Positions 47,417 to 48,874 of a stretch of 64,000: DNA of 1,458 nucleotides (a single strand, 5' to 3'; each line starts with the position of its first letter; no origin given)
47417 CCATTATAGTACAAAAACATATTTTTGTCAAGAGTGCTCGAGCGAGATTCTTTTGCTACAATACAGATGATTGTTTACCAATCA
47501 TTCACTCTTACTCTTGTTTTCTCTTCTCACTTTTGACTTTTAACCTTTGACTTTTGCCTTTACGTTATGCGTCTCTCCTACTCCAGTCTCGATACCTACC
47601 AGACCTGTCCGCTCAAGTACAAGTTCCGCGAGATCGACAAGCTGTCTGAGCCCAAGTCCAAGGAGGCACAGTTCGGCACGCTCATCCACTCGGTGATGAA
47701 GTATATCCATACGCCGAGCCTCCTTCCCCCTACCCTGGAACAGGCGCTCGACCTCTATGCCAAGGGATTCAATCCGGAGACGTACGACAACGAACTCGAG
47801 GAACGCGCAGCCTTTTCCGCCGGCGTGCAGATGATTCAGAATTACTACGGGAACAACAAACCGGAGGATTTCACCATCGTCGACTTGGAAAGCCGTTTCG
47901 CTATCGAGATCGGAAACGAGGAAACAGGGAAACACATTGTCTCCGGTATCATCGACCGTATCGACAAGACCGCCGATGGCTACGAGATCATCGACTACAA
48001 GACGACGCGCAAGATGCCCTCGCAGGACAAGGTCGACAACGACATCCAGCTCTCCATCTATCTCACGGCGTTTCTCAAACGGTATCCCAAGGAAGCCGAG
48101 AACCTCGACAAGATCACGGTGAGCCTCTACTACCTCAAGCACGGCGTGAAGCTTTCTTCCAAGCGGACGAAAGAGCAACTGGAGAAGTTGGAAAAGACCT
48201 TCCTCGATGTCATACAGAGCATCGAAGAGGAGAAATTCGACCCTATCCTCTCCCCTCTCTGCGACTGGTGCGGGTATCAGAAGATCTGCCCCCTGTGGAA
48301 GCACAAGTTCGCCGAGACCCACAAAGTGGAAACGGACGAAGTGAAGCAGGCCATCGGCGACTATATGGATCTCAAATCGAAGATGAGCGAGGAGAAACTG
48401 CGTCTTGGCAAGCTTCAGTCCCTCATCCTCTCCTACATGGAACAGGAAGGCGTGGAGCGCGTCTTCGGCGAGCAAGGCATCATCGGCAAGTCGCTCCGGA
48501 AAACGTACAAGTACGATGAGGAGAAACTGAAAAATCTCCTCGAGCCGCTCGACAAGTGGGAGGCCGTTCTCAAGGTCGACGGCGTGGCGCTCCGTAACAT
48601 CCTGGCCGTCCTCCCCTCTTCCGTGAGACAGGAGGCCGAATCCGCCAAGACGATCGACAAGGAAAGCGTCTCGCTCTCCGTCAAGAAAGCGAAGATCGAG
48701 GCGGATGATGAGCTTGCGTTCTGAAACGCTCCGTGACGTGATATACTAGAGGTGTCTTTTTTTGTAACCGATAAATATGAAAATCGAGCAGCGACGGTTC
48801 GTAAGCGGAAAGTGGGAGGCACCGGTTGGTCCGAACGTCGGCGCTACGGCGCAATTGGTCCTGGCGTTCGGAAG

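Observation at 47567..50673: Cas4-like PD-(D/E)XK nuclease followed by split FIST and PAS sensor genes lacking any output domain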

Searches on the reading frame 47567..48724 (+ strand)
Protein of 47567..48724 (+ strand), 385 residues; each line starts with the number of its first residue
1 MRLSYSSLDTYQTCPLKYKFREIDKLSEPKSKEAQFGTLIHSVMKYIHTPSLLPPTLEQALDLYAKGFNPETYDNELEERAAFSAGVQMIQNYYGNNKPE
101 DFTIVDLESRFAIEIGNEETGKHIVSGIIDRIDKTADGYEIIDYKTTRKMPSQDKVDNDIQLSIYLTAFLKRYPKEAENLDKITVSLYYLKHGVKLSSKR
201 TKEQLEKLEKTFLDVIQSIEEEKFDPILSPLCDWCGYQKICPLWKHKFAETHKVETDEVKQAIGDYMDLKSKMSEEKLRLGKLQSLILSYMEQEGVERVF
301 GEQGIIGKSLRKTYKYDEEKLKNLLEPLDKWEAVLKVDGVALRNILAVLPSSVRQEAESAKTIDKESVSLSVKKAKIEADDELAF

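Call 3: search_protein_families(library=pfam, proteins=[window:47567-48724:+], max_evalue=0.01)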
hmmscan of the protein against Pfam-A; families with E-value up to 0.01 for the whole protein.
window:47567-48724:+ (385 aa): 4 families
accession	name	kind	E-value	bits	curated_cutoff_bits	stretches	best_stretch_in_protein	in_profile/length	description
PF12705.13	PDDEXK_1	-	2e-38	133.2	22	1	2-242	1-247/247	PD-(D/E)XK nuclease superfamily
PF01930.23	Cas_Cas4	-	4.6e-07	30.5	22.7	1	125-241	52-158/160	Domain of unknown function DUF83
PF10926.14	DUF2800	-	1.4e-06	28.2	21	1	2-269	3-253/368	Protein of unknown function (DUF2800)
PF24091.1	DUF7376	-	0.00044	20.5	27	1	250-305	83-138/219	Family of unknown function (DUF7376)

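Call 4: search_protein_families(library=ncbifam, proteins=[window:47567-48724:+], max_evalue=0.01)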
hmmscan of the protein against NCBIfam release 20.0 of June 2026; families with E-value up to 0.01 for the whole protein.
window:47567-48724:+ (385 aa): 5 families
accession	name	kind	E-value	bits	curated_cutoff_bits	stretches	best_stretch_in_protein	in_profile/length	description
TIGR00372.1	cas4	equivalog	8.8e-11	41.9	65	1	122-242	65-179/180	CRISPR-associated protein Cas4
TIGR02786.1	addB_alphas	equivalog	1.7e-07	29.8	486.5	1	20-171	775-927/1024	double-strand break repair protein AddB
TIGR03623.1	TIGR03623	subfamily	3e-06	25.7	299.6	1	99-168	716-783/876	probable DNA repair protein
TIGR02784.1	addA_alphas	equivalog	6.7e-06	24.7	860.75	1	27-176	976-1121/1138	double-strand break repair helicase AddA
TIGR02785.1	addA_Gpos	equivalog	0.00011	20.2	707.65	1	31-175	1058-1216/1234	helicase-exonuclease AddAB subunit AddA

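Call 36: search_protein_families(library=padloc, proteins=[window:47567-48724:+], max_evalue=0.01)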
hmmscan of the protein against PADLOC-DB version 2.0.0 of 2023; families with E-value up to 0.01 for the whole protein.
window:47567-48724:+ (385 aa): 10 families
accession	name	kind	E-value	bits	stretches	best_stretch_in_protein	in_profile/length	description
PDLC01447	Cas4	-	9.3e-12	43.7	1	1-242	3-158/161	"CAS-I,CAS-II,CAS-III,CAS-IV,CAS-V,CAS-VI; acquisition_associated"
PDLC00943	Cas4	-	2.3e-11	41.9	1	122-242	65-179/180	CRISPR-associated protein Cas4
PDLC01250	Cas4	-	1.2e-10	40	1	122-242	59-168/168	"CAS-I,CAS-II,CAS-III,CAS-IV,CAS-V,CAS-VI; acquisition_associated"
PDLC00944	Cas4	-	1.5e-10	39.5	1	121-242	63-177/177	Cas4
PDLC01611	Cas4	-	1.3e-06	26.8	1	117-241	53-156/158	"CAS-I,CAS-II,CAS-III,CAS-IV,CAS-V,CAS-VI; acquisition_associated"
PDLC01747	Cas1g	-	4.9e-06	23.4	1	110-260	51-196/523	-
PDLC01771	Cas4b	-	0.00023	19.4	1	122-241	51-158/162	-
PDLC02085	Cas4a2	-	0.00026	19.4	1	157-243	84-163/166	-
PDLC02083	Cas4_II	-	0.001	17.5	1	110-241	63-183/186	-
PDLC02410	Aga_Cas4-like_Nuc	-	0.003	15.4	1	121-241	130-250/255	Class II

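Call 37: search_protein_families(library=phrogs, proteins=[window:47567-48724:+], max_evalue=0.001)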
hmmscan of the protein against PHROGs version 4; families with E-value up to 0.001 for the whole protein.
window:47567-48724:+ (385 aa): 8 families
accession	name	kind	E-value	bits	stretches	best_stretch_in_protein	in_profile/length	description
phrog_69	-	DNA, RNA and nucleotide metabolism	6.5e-31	108.9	1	2-269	89-360/501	exonuclease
phrog_1218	-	DNA, RNA and nucleotide metabolism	3.3e-24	86.8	1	2-184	9-202/364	exonuclease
phrog_412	-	DNA, RNA and nucleotide metabolism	5.1e-06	27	1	3-43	158-196/440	exonuclease VIII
phrog_8097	-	DNA, RNA and nucleotide metabolism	1.2e-05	25.3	1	1-216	1-185/598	exonuclease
phrog_2362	-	unknown function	1.3e-05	26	1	223-305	83-142/223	-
phrog_1870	-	DNA, RNA and nucleotide metabolism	7.5e-05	23.1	1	96-256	138-300/313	exonuclease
phrog_1706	-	DNA, RNA and nucleotide metabolism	0.00064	20.3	0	123-275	120-272/293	CRISPR/Cas system associated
phrog_298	-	DNA, RNA and nucleotide metabolism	0.00077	19.9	0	125-183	166-225/293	exonuclease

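Call 38: search_solved_structures(query=window:47567-48724:+, max_evalue=0.01)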
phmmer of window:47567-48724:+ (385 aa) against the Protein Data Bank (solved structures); distinct sequences matched with E-value up to 0.01: 0.

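Call 72: search_dna_similar(query=window:47567-48724:+, collection=phages, mode=protein, max_rows=10)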
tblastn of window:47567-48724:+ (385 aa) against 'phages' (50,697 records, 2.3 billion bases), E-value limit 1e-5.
Records with a match: 230; places in all: 230; records where one place covers at least 80% of the query: 1.
Best place of each record, by identity: <60% 230.
By first word of the organism name: Mycobacterium 125; Campylobacter 52; Bacillus 12; Gordonia 8; Vibrio 6; Tsukamurella 4; Geobacillus 3; Haloarcula 3; Thermus 3; Bacteriophage 3; and 9 more.
By host as written in the record: Mycobacterium smegmatis mc2 155 82; Mycobacterium smegmatis mc#155 21; Campylobacter jejuni 16; - 15; Campylobacter jejuni NCTC12662 15; Gordonia terrae 3612 7; Bacillus subtilis 7; Mycobacterium tuberculosis; Mycobacterium smegmatis 5; and 38 more.
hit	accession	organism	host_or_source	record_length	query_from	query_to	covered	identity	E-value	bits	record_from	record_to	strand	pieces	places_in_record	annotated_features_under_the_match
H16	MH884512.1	Bacillus phage vB_BpsS-140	Bacillus pseudalcaliphilus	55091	3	371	96%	23.0%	1e-7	60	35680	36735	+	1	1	putative DNA repair protein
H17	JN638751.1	Bacillus phage G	Bacillus megaterium str. ATCC 43725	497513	1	243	63%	29.8%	8e-17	88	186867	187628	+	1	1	256: gp256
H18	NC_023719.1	Bacillus phage G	Bacillus megaterium str. ATCC 43725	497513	1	243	63%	29.8%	8e-17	88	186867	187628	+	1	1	256: gp256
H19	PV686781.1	Alicyclobacillus phage MMB025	Alicyclobacillus acidoterrestris MMB007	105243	2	262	68%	27.7%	3e-12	74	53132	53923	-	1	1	exonuclease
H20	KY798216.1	Mycobacterium phage Journey13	Mycobacterium smegmatis mc2 155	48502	4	286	74%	25.2%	2e-6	56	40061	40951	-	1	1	Cas4 exonuclease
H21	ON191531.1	Rhodococcus phage Mbo2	Rhodococcus opacus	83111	3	304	78%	23.3%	1e-8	63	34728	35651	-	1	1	nuclease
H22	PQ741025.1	Pseudomonas phage CRPAP1904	Pseudomonas aeruginosa CRPA190 ...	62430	1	258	67%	27.3%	7e-7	57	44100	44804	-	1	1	PD-(D/E)XK nuclease superfamily protein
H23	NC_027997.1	Campylobacter phage CP220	Campylobacter sp.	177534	4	247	63%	28.0%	1e-11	72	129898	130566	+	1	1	exonuclease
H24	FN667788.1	Campylobacter phage CP220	Campylobacter sp.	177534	4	247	63%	28.0%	1e-11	72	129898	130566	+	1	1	hypothetical phage protein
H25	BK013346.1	Aquificae Joseph's Coat Spring virus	Aquificae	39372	1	245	64%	27.8%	8e-7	57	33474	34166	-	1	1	PD-(D/E)XK nuclease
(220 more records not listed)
